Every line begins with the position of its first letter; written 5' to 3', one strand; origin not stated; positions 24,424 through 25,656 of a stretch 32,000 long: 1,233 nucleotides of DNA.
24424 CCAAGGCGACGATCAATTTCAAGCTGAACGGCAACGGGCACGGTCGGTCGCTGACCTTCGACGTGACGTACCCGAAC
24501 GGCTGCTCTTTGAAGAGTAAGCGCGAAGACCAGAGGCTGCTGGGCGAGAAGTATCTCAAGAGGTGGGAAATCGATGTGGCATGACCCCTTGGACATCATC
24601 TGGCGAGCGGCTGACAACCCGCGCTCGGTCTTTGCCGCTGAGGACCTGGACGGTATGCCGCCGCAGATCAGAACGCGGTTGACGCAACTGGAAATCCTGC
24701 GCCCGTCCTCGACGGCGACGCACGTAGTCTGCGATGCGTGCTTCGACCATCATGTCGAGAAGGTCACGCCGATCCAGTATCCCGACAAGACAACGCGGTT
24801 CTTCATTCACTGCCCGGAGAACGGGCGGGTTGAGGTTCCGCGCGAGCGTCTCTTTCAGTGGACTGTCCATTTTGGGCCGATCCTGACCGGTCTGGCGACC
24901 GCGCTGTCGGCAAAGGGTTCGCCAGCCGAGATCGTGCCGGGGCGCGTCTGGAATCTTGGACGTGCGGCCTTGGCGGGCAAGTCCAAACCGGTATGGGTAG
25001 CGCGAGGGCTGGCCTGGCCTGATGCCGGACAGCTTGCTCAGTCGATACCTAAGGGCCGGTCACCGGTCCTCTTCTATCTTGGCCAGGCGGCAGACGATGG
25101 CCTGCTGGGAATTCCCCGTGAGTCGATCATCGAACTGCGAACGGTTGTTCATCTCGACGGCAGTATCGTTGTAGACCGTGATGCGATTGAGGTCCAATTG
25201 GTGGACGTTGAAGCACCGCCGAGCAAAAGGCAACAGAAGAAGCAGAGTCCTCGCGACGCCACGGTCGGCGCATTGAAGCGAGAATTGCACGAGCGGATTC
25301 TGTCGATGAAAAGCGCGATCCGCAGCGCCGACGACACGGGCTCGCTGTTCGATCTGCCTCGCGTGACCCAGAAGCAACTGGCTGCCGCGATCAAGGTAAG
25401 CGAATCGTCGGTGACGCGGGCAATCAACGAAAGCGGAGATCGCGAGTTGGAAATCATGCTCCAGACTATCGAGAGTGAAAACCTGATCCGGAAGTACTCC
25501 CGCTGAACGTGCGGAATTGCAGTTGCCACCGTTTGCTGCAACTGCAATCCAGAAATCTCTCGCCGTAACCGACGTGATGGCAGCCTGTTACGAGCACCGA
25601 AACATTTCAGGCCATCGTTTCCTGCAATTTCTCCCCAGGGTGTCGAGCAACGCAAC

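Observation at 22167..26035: An XRE / ImmA(IrrE)-led cassette carries three consecutive proteins of unknown function, divergent from the RM/SIR2 block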

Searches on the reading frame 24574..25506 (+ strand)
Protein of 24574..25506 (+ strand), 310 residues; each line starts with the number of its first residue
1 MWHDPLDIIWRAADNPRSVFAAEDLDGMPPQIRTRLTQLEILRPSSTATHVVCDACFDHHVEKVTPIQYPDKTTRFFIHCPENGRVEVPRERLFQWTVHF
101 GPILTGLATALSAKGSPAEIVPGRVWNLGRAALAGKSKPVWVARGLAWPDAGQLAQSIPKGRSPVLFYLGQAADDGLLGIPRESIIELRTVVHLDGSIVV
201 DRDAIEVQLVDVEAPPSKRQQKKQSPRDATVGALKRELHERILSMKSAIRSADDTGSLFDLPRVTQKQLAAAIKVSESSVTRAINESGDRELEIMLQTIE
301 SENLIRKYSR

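Call 3: search_protein_families(library=pfam, proteins=[window:24574-25506:+], max_evalue=1)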
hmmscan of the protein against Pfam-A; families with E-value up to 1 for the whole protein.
window:24574-25506:+ (310 aa): 7 families
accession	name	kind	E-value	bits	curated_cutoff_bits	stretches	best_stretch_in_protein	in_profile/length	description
PF13545.12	HTH_Crp_2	-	0.0046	17.3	27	1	252-286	12-45/70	Crp-like helix-turn-helix domain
PF13412.12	HTH_24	-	0.0056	16.7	21.9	1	262-286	16-40/48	Winged helix-turn-helix DNA-binding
PF01047.28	MarR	-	0.016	15.5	24.6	1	258-285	12-39/59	MarR family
PF12802.13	MarR_2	-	0.039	14.6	27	1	262-286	18-43/61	MarR family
PF13730.12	HTH_36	-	0.044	14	25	1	262-286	26-48/55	Helix-turn-helix domain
PF14447.12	Prok-RING_4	-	0.057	13.8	27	1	49-60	17-28/46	Prokaryotic RING finger family 4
PF01325.25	Fe_dep_repress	-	0.24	12.1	26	1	264-286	23-45/60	Iron dependent repressor, N-terminal DNA binding domain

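Call 4: search_protein_families(library=padloc, proteins=[window:24574-25506:+], max_evalue=1)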
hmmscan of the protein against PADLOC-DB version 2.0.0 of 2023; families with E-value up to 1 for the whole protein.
window:24574-25506:+ (310 aa): 1 family
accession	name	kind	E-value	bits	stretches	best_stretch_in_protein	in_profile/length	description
PDLC04133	mad1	-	0.0076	14.5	1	261-286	3-28/60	mads_1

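Call 5: search_protein_families(library=ncbifam, proteins=[window:24574-25506:+], max_evalue=1)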
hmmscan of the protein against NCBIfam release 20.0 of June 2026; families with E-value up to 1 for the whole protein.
window:24574-25506:+ (310 aa): 1 family
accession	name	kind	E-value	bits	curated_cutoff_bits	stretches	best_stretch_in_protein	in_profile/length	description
NF006816.0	PRK09335.1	equivalog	0.14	12.5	118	1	71-116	14-58/96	30S ribosomal protein S26e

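Call 8: search_protein_families(library=phrogs, proteins=[window:24574-25506:+], max_evalue=0.1)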
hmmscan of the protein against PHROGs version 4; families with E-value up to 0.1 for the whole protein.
window:24574-25506:+ (310 aa): 2 families
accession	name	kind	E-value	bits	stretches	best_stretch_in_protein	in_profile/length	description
phrog_725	-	transcription regulation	0.00073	20.5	1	258-299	20-58/101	CII-like regulator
phrog_4779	-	transcription regulation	0.049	15.2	0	264-292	16-46/98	transcriptional regulator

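Call 38: find_homologous_proteins(query=window:24574-25506:+)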
Query window:24574-25506:+ (310 aa): 89 proteins with E <= 0.001 among 5606 candidates.
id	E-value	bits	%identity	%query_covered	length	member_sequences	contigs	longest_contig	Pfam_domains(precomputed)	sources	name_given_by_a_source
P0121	9.4e-175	598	86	100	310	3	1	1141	-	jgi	jgi:hypothetical protein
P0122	2.8e-173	594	93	91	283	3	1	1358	-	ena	-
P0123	5.2e-172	589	85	100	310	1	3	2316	-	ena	-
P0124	3.1e-170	584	83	100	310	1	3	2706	-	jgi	-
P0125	2.1e-161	555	82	100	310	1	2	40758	-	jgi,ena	-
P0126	1.3e-160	552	80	100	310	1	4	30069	-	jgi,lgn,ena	-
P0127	2.2e-155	535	78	100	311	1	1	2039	-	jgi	-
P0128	1.9e-147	509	74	100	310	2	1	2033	-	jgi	-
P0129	2.9e-146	505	73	99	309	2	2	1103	-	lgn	-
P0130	3.3e-142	492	87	80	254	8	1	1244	-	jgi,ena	-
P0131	1.9e-139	483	68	100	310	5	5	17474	-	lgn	-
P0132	3.8e-139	482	69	100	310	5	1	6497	-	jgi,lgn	-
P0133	5.5e-139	481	68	100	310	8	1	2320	-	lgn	-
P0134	6.2e-139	481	69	100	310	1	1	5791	-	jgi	-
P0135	2.4e-138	479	70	100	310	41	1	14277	-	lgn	-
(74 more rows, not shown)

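Call 50: predict_structure(alignment_id=A2)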
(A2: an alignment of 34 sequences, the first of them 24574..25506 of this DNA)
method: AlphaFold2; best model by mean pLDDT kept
length: 310 residues; sequences in the alignment: 34
mean_pLDDT: 87.7   pTM: 0.62
mean pLDDT of the five models: 87.7, 87.4, 86.6, 86.5, 86.5
residues with pLDDT >= 90: 171; 70-90: 118; 50-70: 7; < 50: 14
segments of 3 or more residues with pLDDT < 50: 213-224
pLDDT, mean of each block of 10 residues (from residue 1): 77 88 85 91 93 92 95 95 94 92 95 94 95 92 94 91 91 89 93 91 91 45 60 90 89 85 85 87 85 90 84
secondary structure, 60 per line:
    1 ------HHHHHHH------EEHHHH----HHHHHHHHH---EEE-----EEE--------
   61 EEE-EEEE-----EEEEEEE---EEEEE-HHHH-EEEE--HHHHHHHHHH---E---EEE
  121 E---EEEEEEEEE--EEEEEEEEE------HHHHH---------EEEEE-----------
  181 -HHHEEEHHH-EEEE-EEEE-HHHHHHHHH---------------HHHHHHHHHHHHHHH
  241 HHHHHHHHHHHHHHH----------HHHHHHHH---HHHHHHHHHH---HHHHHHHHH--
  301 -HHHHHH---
elements in order: H7-13 H22-25 H30-38 E42-44 E50-52 E61-63 E65-68 E74-80 E84-88 H90-93 E95-98 H101-110 E118-121 E125-133 E136-144 H151-155 E165-169 E185-187 E192-195 E197-200 H202-210 H226-255 H266-273 H277-286 H290-298 H302-307

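Call 54: fold_search(model_id=the predicted structure, library=pdb)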
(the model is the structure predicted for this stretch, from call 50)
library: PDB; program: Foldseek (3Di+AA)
matches with E <= 10: 459; with E <= 0.001: 0
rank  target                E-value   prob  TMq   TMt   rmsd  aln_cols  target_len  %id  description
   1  2x5c_B                2.4e-02  0.98  0.12  0.32  13.2        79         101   18  Crystal structure of hypothetical protein ORF131 from Pyrobaculum Spherical Virus (released 2010-07-21)
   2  2x5c_A                2.7e-02  0.97  0.12  0.33  13.4        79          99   18  Crystal structure of hypothetical protein ORF131 from Pyrobaculum Spherical Virus (released 2010-07-21)
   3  3ilw_A                1.7e-01  0.04  0.09  0.07  25.9       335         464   12  Structure of DNA gyrase subunit A N-terminal domain (released 2009-10-06)
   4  5bta_A                2.4e-01  0.03  0.09  0.06  25.8       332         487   13  Crystal structure of a topoisomerase II complex (released 2016-03-02)
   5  3ifz_B                3.0e-01  0.04  0.11  0.08  25.4       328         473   12  crystal structure of the first part of the Mycobacterium tuberculosis DNA gyrase reaction core: the breakage and reuni (released 2010-07-28)
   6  4z2c_A                3.0e-01  0.03  0.09  0.06  25.1       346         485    8  Quinolone(Moxifloxacin)-DNA cleavage complex of gyrase from S. pneumoniae (released 2016-09-14)
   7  6gau_A                4.5e-01  0.05  0.14  0.06  24.7       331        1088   13  Extremely 'open' clamp structure of DNA gyrase: role of the Corynebacteriales GyrB specific insert (released 2019-02-20)
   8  6vm6_A                5.0e-01  0.08  0.15  0.12  28.8       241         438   12  Structure of Acinetobacter baumannii Cap4 SAVED/CARF-domain containing receptor with the cyclic trinucleotide 2'3'3'-c (released 2020-06-17)
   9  5aeu_A                5.3e-01  0.09  0.09  0.07  13.9       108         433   10  Crystal structure of II9 variant of Biphenyl dioxygenase from Burkholderia xenovorans LB400 (released 2016-04-06)
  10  2gia_G                6.3e-01  0.04  0.09  0.14  18.9       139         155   11  Crystal structures of trypanosoma bruciei MRP1/MRP2 (released 2006-09-05)
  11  9foy_A                6.7e-01  0.02  0.09  0.05  24.1       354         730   12  Ternary complex of a Mycobacterium tuberculosis DNA gyrase core fusion with DNA and the inhibitor AMK32b (released 2024-08-07)
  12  3oe3_E                7.1e-01  0.13  0.09  0.24  20.2       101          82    9  Crystal structure of PliC-St, periplasmic lysozyme inhibitor of C-type lysozyme from Salmonella typhimurium (released 2010-12-22)
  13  9o4g_B                7.1e-01  0.03  0.08  0.04  19.1       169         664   14  Cryo-EM structure of the CHSY3-CHPF1 chondroitin synthase heterodimer (released 2026-03-04)
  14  3dor_A                7.5e-01  0.13  0.15  0.09  18.7       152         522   14  Crystal Structure of mature CPAF (released 2009-01-13)
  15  6vm6_B                7.5e-01  0.07  0.15  0.12  28.9       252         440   10  Structure of Acinetobacter baumannii Cap4 SAVED/CARF-domain containing receptor with the cyclic trinucleotide 2'3'3'-c (released 2020-06-17)
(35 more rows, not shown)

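Call 96: search_solved_structures(query=A2, max_evalue=1)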
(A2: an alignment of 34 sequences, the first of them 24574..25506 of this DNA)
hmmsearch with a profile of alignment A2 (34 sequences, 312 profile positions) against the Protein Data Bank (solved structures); distinct sequences matched with E-value up to 1: 12.
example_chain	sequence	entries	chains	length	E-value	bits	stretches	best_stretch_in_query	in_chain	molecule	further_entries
4yg1_A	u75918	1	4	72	0.035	16.4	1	266-305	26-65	Antitoxin HipB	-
4yg4_A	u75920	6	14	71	0.035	16.4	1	266-305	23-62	Antitoxin HipB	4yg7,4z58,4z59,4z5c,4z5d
4z5h_A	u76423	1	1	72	0.042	16.2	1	266-305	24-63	Antitoxin HipB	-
5k98_B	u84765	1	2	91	0.043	16.1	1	266-305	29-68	Antitoxin HipB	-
7bhy_A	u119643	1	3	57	0.043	16.1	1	264-291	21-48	Deoxyribonucleoside regulator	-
2wiu_B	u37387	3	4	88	0.058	15.7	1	266-305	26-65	HTH-TYPE TRANSCRIPTIONAL REGULATOR HIPB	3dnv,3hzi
8tac_A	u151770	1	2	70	0.16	14.2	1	260-287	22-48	DBP48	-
5ui5_I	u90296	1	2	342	0.18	14.1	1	196-289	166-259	RNA polymerase sigma factor RpoN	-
6lbx_A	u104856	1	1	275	0.2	13.9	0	19-45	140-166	Repebody (Rb-H2)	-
8jzt_A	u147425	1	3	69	0.53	12.6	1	263-290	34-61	RNA polymerase sigma factor SigF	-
3bey_A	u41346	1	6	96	0.68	12.2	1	36-71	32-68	Conserved protein O27018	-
8r7y_A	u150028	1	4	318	0.75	12.1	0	265-291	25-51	Deoxyribonucleoside regulator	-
